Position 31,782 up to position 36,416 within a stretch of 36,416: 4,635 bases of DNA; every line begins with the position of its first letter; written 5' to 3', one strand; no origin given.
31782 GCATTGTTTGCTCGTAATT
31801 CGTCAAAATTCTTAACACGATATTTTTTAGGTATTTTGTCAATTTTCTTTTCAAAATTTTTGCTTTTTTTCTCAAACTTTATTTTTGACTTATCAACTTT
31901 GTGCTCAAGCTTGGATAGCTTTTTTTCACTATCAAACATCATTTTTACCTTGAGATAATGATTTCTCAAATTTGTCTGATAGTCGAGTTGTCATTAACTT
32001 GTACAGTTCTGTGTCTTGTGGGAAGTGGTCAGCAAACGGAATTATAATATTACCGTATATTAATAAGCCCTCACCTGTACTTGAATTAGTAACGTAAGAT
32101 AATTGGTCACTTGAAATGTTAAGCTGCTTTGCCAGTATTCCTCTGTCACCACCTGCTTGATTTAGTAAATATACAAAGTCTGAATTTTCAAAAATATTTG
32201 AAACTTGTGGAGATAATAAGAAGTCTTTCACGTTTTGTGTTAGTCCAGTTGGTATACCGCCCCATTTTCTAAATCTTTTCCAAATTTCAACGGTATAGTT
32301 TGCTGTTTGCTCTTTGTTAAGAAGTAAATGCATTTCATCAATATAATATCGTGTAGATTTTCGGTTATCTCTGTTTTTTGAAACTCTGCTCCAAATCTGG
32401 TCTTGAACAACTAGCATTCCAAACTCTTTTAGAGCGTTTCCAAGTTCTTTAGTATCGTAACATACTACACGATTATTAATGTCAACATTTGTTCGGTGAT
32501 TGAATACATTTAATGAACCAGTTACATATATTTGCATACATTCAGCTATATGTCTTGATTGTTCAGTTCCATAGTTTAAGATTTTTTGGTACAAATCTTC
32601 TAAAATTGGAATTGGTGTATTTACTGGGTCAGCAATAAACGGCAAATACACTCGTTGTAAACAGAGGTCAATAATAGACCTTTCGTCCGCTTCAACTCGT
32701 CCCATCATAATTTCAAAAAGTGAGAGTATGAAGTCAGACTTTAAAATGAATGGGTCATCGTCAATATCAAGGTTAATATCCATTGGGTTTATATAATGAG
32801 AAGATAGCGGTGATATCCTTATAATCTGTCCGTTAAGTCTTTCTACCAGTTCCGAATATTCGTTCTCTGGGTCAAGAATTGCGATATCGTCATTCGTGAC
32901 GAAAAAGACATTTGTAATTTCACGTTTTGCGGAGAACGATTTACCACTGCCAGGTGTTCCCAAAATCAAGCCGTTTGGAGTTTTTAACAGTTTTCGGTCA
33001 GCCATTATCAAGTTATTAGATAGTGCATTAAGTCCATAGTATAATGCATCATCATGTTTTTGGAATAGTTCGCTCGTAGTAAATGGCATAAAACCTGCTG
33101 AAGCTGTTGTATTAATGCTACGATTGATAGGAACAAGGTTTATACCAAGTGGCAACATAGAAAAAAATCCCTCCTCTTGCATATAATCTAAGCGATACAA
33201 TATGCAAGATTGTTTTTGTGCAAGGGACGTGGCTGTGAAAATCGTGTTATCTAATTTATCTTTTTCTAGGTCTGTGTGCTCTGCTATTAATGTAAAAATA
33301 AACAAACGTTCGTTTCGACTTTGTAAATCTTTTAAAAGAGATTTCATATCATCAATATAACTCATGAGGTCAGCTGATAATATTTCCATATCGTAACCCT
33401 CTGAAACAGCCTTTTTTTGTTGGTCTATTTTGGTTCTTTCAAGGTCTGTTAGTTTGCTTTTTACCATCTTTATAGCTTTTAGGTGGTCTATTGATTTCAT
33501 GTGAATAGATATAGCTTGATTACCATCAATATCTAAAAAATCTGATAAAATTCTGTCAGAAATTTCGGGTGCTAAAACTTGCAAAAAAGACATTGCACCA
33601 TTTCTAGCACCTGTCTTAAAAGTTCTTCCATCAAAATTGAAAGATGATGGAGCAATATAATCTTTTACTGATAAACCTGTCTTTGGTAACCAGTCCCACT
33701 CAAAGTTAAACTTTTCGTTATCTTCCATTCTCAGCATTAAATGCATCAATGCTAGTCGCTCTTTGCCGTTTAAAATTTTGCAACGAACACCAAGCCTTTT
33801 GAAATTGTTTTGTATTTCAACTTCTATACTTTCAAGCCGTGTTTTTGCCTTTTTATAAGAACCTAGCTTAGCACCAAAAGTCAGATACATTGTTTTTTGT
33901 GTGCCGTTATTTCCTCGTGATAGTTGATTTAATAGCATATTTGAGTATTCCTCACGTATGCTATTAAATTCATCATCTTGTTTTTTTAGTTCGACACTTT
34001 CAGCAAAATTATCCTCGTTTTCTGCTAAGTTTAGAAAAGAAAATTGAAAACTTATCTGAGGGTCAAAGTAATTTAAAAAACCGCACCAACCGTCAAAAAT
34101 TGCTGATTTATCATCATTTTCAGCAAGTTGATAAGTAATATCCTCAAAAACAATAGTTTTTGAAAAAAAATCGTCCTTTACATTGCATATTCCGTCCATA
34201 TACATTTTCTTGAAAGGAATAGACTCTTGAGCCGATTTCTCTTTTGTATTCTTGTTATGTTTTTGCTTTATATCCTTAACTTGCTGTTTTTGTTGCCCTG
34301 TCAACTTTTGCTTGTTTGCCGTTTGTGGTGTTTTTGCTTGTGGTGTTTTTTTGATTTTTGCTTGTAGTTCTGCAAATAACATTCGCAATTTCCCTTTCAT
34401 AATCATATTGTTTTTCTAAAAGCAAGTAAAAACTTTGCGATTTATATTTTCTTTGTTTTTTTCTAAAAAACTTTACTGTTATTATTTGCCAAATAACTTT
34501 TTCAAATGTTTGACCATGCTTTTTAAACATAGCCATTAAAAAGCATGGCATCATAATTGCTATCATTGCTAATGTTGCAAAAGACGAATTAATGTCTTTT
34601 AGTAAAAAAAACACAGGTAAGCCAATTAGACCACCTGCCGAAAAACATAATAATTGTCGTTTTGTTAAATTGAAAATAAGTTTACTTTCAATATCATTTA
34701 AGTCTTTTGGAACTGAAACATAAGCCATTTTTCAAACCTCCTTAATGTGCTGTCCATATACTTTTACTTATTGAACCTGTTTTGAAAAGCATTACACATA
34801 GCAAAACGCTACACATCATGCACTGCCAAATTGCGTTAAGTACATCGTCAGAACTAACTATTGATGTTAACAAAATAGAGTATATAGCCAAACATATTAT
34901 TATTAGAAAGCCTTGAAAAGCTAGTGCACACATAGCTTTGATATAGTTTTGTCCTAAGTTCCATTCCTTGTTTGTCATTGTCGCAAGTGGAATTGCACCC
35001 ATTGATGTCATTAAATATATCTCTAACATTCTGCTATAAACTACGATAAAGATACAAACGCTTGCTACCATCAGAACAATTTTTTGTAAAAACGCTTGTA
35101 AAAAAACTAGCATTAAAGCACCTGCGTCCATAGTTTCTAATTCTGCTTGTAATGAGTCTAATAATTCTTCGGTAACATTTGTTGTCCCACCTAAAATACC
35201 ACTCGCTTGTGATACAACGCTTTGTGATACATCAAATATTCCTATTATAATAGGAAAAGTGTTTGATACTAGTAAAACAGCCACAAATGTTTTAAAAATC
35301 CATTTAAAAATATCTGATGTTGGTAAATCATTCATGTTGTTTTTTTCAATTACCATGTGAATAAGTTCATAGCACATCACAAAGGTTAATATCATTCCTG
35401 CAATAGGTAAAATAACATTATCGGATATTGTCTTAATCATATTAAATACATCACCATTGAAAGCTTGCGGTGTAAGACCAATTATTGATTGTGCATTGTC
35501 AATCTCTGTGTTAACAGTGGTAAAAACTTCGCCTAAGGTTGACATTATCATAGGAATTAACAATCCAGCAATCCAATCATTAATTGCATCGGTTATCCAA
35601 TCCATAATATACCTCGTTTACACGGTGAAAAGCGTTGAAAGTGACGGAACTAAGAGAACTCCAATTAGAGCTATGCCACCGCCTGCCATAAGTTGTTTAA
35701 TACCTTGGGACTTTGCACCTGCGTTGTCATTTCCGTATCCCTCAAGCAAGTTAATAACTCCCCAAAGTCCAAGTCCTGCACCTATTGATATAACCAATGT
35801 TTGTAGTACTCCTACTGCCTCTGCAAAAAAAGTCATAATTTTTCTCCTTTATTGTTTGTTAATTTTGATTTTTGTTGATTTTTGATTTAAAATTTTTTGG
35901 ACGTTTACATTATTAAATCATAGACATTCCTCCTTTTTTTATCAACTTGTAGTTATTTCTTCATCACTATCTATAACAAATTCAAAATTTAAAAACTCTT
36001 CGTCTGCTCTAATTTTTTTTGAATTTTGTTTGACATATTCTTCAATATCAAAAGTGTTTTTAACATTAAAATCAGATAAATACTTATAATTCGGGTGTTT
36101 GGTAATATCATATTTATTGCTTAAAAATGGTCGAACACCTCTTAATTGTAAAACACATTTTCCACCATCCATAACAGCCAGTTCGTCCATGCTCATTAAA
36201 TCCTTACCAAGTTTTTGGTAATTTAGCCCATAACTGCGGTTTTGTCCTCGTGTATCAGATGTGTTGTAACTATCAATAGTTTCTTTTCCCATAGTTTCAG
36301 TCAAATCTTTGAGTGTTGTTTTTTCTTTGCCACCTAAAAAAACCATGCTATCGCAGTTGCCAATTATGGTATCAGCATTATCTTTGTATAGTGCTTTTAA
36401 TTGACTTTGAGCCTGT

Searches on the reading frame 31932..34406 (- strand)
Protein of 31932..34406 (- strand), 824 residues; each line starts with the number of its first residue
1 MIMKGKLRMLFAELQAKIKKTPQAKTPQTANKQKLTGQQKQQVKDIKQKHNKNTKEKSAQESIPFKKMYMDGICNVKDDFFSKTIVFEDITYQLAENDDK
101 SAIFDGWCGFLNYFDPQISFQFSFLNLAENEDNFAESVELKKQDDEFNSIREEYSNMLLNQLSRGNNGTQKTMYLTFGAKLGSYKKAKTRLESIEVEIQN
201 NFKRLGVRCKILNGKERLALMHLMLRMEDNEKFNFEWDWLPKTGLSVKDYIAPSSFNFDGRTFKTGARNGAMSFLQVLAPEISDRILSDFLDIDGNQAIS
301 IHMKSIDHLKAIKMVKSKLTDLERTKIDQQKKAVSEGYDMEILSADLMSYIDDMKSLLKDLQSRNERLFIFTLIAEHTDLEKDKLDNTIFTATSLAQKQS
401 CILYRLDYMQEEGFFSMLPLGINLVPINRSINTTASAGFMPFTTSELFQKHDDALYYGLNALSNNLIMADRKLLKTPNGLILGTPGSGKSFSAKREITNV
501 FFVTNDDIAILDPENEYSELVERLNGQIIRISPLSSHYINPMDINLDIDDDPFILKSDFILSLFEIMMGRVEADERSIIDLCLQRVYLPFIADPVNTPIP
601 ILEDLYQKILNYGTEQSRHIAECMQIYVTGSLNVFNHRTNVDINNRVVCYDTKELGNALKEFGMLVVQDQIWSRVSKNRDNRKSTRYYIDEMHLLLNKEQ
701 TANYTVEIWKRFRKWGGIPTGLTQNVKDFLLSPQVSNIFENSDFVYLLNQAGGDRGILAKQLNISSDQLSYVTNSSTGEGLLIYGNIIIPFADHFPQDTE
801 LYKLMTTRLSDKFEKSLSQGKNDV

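Call 13: search_protein_families(library=pfam, proteins=[window:31932-34406:-], max_evalue=0.001)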
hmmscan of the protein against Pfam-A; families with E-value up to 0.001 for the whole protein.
window:31932-34406:- (824 aa): 2 families
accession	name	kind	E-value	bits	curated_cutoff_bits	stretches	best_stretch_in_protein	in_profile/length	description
PF19044.6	P-loop_TraG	-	3.8e-11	42.7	25.8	1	472-750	25-318/413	TraG P-loop domain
PF01935.23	DUF87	-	0.00092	19.8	23.2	1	480-546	27-85/220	Helicase HerA, central domain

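Call 52: find_related_loci(query=window:31932-34406:-, collection=genome_contigs, flank=10000)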
Query window:31932-34406:- (824 aa) in genome_contigs; peptide patterns used: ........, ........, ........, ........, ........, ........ (x = any residue, [..] = any of these).
409 stretches matched a pattern; 403 encode a relative of the query (tblastn E <= 1e-3); the best 80 are kept; 80 distinct loci.
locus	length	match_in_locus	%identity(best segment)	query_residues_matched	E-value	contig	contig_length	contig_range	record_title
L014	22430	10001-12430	72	1-811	0e+0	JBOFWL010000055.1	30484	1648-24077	MAG: Brevinema sp. isolate WFFMC_MAG_553 k139_15485_flag=0_multi=12.9921_len=30484, whole genome shotgun sequence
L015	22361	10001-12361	70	29-812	0e+0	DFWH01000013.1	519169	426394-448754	MAG TPA_asm: Clostridiales bacterium UBA4139 UBA4139_contig_398, whole genome shotgun sequence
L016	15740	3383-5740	70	29-811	0e+0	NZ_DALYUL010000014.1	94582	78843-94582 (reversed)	MAG: Anaerotignum sp. isolate CTOTU47245 NODE_62_length_94582_cov_3.244544, whole genome shotgun sequence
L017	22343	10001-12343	70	34-811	0e+0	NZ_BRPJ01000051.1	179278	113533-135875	Lacrimispora amygdalina strain DSM 12857 sequence051, whole genome shotgun sequence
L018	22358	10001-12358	70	29-811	0e+0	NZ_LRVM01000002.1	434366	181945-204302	Anaerotignum neopropionicum strain DSM-3847 CLNEO_contig000002, whole genome shotgun sequence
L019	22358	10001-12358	69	29-811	0e+0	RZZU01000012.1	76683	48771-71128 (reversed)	MAG: Clostridia bacterium isolate INTA.CYC.007 contig-100_189, whole genome shotgun sequence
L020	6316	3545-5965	67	6-811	0e+0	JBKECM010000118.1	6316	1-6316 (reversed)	MAG: Lachnospirales bacterium isolate VLC_046 k121_17821200, whole genome shotgun sequence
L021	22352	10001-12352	61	34-814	0e+0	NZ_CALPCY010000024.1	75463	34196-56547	Otoolea muris strain DSM 111138 NODE_24_length_75463_cov_127.876622, whole genome shotgun sequence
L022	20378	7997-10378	60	30-816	0e+0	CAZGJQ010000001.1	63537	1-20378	MAG TPA_asm: uncultured Oscillospiraceae bacterium isolate SRP241341_co1_204 genome assembly, contig: NODE_580_length_63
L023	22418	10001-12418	59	3-808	0e+0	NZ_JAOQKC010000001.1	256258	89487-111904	Laedolimicola ammoniilytica strain Sanger_04 .13470_2_93.1, whole genome shotgun sequence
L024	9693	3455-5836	60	30-816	0e+0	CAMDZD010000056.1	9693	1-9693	MAG: uncultured Clostridia bacterium isolate SRR11489789_bin.4_metaWRAP_v1.3_MAG genome assembly, contig: ERZ11466733.11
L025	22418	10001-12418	59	3-808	0e+0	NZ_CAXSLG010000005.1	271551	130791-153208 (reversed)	Lachnoclostridium sp. Marseille-P6806 isolate CC00844 CC00844_5_NODE_5_length_271551_cov_225.286377, whole genome shotgu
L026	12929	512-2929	59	3-808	0e+0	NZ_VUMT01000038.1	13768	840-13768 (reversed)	Velocimicrobium porci strain WCA-693-APC-MOT-I seq38, whole genome shotgun sequence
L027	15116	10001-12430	59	6-808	0e+0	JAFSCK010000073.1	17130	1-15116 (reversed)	MAG: Oscillospiraceae bacterium isolate RGIG3015 Goat_Rectum-3__c243348, whole genome shotgun sequence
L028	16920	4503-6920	59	3-808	0e+0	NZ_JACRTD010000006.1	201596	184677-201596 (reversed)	Youxingia wuxianensis strain NSJ-64 D7.49_ctg06, whole genome shotgun sequence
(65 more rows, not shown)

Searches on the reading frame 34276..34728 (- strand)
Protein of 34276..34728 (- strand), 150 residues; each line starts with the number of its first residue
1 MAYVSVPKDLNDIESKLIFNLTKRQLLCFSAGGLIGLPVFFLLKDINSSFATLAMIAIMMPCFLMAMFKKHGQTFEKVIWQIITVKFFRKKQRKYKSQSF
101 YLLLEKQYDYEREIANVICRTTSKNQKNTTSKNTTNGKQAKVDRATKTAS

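Call 13: search_protein_families(library=pfam, proteins=[window:34276-34728:-], max_evalue=0.001)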
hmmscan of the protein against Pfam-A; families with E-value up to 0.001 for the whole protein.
window:34276-34728:- (150 aa): 1 family
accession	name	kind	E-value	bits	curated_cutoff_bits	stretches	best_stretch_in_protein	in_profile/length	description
PF12666.12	PrgI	-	3.7e-28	98.3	27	1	6-95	2-91/91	PrgI family protein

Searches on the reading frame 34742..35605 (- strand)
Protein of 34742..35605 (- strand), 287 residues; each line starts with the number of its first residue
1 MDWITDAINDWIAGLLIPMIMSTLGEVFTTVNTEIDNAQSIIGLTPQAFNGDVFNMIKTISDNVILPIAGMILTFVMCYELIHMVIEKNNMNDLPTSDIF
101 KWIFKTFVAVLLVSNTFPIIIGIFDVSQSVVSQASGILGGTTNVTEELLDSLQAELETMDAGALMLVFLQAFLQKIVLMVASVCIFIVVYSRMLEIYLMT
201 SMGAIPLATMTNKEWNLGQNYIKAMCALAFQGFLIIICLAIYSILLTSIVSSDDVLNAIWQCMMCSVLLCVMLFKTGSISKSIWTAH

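Call 13: search_protein_families(library=pfam, proteins=[window:34742-35605:-], max_evalue=0.001)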
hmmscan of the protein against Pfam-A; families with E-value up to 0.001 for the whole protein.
window:34742-35605:- (287 aa): 1 family
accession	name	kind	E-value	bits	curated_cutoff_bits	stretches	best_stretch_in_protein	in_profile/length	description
PF19478.4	TrbL_2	-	3e-51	174.1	27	1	31-202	1-172/174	TrbL/VirB6 plasmid conjugal transfer like protein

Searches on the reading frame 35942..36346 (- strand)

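Call 13: search_protein_families(library=pfam, proteins=[window:35942-36346:-], max_evalue=0.001)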
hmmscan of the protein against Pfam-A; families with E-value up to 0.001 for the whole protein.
window:35942-36346:- (134 aa): 1 family
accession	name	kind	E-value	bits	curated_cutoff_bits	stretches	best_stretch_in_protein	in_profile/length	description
PF12696.13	TraG-D_C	-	6.7e-08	33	22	1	2-60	62-125/126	TraM recognition site of TraD and TraG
